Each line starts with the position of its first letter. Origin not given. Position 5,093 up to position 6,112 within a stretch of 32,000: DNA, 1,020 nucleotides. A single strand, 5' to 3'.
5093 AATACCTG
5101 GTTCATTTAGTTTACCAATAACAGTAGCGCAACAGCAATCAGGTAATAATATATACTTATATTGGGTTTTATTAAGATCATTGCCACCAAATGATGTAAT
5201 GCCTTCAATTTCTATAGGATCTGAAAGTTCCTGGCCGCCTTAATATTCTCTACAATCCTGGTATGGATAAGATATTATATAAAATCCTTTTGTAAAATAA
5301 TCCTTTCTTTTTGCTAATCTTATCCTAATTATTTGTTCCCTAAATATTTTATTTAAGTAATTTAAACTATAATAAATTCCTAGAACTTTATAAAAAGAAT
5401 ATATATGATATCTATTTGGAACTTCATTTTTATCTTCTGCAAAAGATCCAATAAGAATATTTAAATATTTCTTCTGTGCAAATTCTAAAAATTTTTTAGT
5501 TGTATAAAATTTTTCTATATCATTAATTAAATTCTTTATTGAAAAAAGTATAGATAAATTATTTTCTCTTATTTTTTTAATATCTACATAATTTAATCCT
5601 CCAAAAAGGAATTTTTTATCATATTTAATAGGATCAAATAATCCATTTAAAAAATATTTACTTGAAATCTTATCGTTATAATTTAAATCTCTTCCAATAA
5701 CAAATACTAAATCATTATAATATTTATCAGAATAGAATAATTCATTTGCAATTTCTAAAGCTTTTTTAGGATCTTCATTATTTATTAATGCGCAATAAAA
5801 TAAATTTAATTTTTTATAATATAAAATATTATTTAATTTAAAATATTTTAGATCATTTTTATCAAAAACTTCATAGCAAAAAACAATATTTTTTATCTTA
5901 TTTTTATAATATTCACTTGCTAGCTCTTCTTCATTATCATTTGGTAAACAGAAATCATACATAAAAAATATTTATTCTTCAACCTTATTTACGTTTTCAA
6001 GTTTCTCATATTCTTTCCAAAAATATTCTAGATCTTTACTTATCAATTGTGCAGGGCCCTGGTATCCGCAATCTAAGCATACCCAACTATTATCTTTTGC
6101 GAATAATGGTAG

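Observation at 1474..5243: Operon of giant Asn/Tyr/Ser-rich, sequon-dense, membrane-anchored beta-sandwich proteins: candidate uncharacterised surface or host-contact module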

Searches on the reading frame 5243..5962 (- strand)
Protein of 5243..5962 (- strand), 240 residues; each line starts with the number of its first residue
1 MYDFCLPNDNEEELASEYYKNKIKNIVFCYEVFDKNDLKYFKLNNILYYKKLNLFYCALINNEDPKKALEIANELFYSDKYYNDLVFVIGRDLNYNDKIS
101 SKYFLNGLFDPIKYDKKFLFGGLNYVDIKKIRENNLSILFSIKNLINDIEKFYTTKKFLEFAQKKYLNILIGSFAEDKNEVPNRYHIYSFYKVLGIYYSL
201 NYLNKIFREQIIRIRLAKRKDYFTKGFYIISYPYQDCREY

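Call 116: search_protein_families(library=pfam, proteins=[window:5243-5962:-], max_evalue=0.001)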
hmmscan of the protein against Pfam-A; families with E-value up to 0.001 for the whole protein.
window:5243-5962:- (240 aa): 0 families
